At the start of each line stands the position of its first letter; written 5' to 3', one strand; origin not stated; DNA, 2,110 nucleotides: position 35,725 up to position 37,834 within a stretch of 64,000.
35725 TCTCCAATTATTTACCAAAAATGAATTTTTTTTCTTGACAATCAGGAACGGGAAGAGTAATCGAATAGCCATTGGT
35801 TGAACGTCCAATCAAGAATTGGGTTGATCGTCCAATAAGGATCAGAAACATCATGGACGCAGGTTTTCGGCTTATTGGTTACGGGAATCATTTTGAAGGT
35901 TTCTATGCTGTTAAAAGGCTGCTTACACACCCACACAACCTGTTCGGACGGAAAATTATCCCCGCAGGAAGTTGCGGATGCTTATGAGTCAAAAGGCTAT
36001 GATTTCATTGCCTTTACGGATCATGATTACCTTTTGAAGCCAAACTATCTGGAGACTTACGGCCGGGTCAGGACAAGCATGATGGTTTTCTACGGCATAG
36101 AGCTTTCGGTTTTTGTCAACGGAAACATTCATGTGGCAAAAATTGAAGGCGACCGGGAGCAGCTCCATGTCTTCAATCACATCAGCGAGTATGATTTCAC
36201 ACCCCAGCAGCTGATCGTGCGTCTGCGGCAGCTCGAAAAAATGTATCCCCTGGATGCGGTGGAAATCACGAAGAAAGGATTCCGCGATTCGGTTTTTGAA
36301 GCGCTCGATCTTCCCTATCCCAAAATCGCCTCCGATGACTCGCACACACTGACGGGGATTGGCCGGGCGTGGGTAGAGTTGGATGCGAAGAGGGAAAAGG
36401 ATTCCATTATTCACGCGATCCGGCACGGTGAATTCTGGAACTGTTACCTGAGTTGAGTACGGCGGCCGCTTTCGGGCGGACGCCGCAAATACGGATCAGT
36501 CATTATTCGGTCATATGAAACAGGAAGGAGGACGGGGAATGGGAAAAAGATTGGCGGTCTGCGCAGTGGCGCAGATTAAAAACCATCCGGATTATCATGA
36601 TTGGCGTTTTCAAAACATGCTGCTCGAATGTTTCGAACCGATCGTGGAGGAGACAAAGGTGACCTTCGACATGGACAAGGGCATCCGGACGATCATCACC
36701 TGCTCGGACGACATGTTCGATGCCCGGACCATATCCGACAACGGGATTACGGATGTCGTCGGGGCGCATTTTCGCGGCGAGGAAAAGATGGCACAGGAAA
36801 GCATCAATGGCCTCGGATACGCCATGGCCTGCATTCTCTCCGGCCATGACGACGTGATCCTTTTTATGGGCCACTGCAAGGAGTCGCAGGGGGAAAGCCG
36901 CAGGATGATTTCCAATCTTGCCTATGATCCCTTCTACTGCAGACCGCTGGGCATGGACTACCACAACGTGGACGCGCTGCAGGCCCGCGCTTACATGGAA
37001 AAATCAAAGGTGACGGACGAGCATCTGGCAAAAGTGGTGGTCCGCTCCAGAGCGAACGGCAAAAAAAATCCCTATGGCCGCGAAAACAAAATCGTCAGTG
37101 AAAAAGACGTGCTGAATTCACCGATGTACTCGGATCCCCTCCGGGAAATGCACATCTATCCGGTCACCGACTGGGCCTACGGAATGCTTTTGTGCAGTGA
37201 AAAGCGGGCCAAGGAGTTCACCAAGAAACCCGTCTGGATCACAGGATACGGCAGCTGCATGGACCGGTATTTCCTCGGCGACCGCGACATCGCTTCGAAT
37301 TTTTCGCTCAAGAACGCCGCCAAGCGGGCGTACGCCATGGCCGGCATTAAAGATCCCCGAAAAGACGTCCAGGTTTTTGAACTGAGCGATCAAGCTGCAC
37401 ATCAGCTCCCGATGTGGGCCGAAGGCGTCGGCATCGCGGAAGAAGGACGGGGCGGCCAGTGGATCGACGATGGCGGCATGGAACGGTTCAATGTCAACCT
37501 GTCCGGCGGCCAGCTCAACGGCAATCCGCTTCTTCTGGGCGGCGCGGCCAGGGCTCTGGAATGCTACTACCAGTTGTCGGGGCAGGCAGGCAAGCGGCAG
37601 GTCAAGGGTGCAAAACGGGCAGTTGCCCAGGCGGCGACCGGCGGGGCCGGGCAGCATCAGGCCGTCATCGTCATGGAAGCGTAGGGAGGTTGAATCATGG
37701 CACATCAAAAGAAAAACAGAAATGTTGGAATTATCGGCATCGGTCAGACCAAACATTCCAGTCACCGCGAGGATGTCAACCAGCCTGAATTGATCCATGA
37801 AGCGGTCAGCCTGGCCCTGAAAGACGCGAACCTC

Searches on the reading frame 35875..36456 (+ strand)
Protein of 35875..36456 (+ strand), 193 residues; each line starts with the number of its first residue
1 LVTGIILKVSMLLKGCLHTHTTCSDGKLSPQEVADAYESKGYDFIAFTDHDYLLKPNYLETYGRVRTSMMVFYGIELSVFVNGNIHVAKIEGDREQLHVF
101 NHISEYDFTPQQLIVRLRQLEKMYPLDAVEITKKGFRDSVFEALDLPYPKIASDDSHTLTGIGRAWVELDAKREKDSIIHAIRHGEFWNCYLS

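Call 9: search_protein_families(library=pfam, proteins=[window:35875-36456:+])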
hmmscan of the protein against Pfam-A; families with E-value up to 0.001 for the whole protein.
window:35875-36456:+ (193 aa): 2 families
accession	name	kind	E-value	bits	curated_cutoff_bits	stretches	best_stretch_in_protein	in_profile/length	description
PF02811.25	PHP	-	2.1e-07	31.8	26.4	1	17-86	2-74/164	PHP domain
PF13263.12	PHP_C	-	1.3e-06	28.3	21.3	1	146-186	14-55/56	PHP-associated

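Call 62: search_protein_families(library=ncbifam, proteins=[window:35875-36456:+], max_evalue=0.00001)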
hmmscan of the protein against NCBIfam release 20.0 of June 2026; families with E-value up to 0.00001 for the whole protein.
window:35875-36456:+ (193 aa): 5 families
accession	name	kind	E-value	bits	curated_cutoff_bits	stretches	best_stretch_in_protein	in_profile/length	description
NF038032.1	CehA_McbA_metalo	domain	1.4e-10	41.1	80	1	17-92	7-81/315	CehA/McbA family metallohydrolase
NF047791.1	RNaseRnm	equivalog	5.8e-10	38.9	375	1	17-103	5-93/275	RNase RNM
NF041577.1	nside_bi_sphtase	equivalog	6e-10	38.7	400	1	17-97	6-86/276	3',5'-nucleoside bisphosphate phosphatase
NF006375.0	PRK08609.1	equivalog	3.2e-09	35.9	426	1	13-55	335-377/571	DNA polymerase/3'-5' exonuclease PolX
NF004981.0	PRK06361.1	equivalog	8.6e-07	28.5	117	1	17-76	4-64/217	histidinol phosphate phosphatase domain-containing protein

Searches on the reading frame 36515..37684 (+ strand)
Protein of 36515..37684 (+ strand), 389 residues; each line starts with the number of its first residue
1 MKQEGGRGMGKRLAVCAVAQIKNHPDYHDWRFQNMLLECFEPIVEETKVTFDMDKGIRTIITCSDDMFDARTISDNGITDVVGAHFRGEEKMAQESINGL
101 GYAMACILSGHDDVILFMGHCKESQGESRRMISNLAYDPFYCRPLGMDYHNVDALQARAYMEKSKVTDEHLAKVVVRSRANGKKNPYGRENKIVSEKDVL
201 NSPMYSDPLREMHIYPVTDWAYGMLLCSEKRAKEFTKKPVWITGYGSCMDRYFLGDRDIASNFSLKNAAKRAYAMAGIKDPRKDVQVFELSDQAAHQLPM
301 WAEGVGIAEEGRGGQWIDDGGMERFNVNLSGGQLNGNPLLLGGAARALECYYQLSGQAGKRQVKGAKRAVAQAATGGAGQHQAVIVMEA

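Call 3: search_protein_families(library=pfam, proteins=[window:36515-37684:+])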
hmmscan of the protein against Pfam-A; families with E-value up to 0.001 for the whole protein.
window:36515-37684:+ (389 aa): 1 family
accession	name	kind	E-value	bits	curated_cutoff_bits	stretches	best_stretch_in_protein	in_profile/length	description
PF22691.2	Thiolase_C_1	-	1.2e-22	80.6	28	1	256-388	12-143/144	Thiolase C-terminal domain-like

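Call 11: search_protein_families(library=ncbifam, proteins=[window:36515-37684:+], max_evalue=0.01)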
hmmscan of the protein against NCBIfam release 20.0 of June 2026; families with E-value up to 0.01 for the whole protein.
window:36515-37684:+ (389 aa): 18 families
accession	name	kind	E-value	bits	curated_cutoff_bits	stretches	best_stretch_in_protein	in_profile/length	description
NF004722.0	PRK06066.1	equivalog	4.2e-60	203.8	516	1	11-388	4-384/385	thiolase domain-containing protein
NF006180.0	PRK08313.1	subfamily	4.4e-50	170.6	514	1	10-387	3-382/389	thiolase domain-containing protein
NF005924.0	PRK07937.1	subfamily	3.6e-47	161.5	419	1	12-389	4-351/353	lipid-transfer protein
NF004720.0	PRK06064.1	subfamily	7.1e-45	153.4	420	1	100-387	92-385/389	thiolase domain-containing protein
NF004721.0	PRK06065.1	equivalog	1.9e-41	142.2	455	1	65-388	61-392/393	thiolase domain-containing protein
NF053570.1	AcCoTHIOL_METTL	equivalog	2.8e-37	128.5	600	1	100-386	92-380/385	acetyl-CoA acetyltransferase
NF004982.0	PRK06365.1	equivalog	4.5e-36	124.8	695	2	27-258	32-266/430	thiolase domain-containing protein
NF004811.0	PRK06158.1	subfamily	1.8e-30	106.2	421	1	102-387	94-378/384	acetyl-CoA acetyltransferase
NF006010.0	PRK08142.1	subfamily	2.4e-29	102.3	462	1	89-387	78-385/388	thiolase domain-containing protein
NF004715.0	PRK06059.1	equivalog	1.6e-28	99.8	424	2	100-235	92-229/399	lipid-transfer protein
NF006102.0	PRK08256.1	subfamily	1.3e-27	96.9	436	1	156-374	154-379/394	lipid-transfer protein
NF009228.0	PRK12578.1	subfamily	8.7e-27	93.7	485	1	146-387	140-385/387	thiolase domain-containing protein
NF004810.0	PRK06157.1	equivalog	4.2e-26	92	403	1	103-380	98-387/400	acetyl-CoA acetyltransferase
NF005704.0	PRK07516.1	subfamily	5.5e-21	75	412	1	102-388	94-386/389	thiolase domain-containing protein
NF005892.0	PRK07855.1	subfamily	2.1e-19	69.6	469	1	140-376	138-379/390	lipid-transfer protein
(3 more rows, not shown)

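Call 30: search_protein_families(library=pfam, proteins=[window:36539-37684:+], max_evalue=10)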
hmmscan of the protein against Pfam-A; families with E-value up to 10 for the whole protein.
window:36539-37684:+ (381 aa): 2 families
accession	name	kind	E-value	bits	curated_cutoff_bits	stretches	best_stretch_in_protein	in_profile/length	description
PF22691.2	Thiolase_C_1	-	1.2e-22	80.7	28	1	248-380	12-143/144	Thiolase C-terminal domain-like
PF22423.2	AmyB_C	-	0.089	13.1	27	1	21-60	18-58/88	Alpha-amylase-like, C-terminal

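Call 31: search_solved_structures(query=window:36539-37684:+, show_alignments=2)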
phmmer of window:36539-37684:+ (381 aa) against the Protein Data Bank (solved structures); distinct sequences matched with E-value up to 0.001: 17.
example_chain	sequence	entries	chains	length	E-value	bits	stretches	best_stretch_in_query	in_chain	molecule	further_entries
4yzo_A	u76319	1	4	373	7.2e-28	100.8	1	99-377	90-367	Putative acyl-CoA acyltransferase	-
7yvy_A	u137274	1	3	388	2.5e-26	95.7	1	97-379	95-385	Acetyl-CoA acetyltransferase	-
6esq_A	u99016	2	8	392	2e-21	79.6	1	91-363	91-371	acetoacetyl-CoA thiolase | Acetyl-CoA acetyltransferase thiolase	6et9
6hsj_A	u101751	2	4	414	1.3e-18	70.3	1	149-365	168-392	SCP2-thiolase (type-1)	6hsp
6hrv_A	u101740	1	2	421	1.4e-18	70.2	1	149-365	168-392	SCP2-thiolase (type-1)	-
7pxp_C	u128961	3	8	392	6.1e-16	61.5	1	146-370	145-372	Benzoylsuccinyl-CoA thiolase subunit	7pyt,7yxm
9myr_A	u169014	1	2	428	4.4e-14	55.4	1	146-379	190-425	Nonspecific lipid-transfer protein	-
4u4e_A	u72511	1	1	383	8.6e-13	51.2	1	134-369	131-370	Thiolase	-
3zbl_A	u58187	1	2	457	9.6e-12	47.7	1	94-369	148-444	3-KETOACYL-COA THIOLASE-LIKE PROTEIN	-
3zbk_A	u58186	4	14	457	9.7e-12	47.7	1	94-369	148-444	3-KETOACYL-COA THIOLASE-LIKE PROTEIN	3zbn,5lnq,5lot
3zbg_A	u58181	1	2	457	1.1e-11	47.5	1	95-369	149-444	3-KETOACYL-COA THIOLASE-LIKE PROTEIN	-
4bia_A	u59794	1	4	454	2e-11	46.7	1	97-369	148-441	3-KETOACYL-COA THIOLASE, PUTATIVE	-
4bi9_A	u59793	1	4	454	3.5e-11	45.9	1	97-369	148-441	3-KETOACYL-COA THIOLASE, PUTATIVE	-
9skm_I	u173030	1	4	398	2.6e-07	33.2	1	249-379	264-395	2,4-diacetylphloroglucinol biosynthesis protein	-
9skh_I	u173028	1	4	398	2.6e-07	33.1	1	249-379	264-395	2,4-diacetylphloroglucinol biosynthesis protein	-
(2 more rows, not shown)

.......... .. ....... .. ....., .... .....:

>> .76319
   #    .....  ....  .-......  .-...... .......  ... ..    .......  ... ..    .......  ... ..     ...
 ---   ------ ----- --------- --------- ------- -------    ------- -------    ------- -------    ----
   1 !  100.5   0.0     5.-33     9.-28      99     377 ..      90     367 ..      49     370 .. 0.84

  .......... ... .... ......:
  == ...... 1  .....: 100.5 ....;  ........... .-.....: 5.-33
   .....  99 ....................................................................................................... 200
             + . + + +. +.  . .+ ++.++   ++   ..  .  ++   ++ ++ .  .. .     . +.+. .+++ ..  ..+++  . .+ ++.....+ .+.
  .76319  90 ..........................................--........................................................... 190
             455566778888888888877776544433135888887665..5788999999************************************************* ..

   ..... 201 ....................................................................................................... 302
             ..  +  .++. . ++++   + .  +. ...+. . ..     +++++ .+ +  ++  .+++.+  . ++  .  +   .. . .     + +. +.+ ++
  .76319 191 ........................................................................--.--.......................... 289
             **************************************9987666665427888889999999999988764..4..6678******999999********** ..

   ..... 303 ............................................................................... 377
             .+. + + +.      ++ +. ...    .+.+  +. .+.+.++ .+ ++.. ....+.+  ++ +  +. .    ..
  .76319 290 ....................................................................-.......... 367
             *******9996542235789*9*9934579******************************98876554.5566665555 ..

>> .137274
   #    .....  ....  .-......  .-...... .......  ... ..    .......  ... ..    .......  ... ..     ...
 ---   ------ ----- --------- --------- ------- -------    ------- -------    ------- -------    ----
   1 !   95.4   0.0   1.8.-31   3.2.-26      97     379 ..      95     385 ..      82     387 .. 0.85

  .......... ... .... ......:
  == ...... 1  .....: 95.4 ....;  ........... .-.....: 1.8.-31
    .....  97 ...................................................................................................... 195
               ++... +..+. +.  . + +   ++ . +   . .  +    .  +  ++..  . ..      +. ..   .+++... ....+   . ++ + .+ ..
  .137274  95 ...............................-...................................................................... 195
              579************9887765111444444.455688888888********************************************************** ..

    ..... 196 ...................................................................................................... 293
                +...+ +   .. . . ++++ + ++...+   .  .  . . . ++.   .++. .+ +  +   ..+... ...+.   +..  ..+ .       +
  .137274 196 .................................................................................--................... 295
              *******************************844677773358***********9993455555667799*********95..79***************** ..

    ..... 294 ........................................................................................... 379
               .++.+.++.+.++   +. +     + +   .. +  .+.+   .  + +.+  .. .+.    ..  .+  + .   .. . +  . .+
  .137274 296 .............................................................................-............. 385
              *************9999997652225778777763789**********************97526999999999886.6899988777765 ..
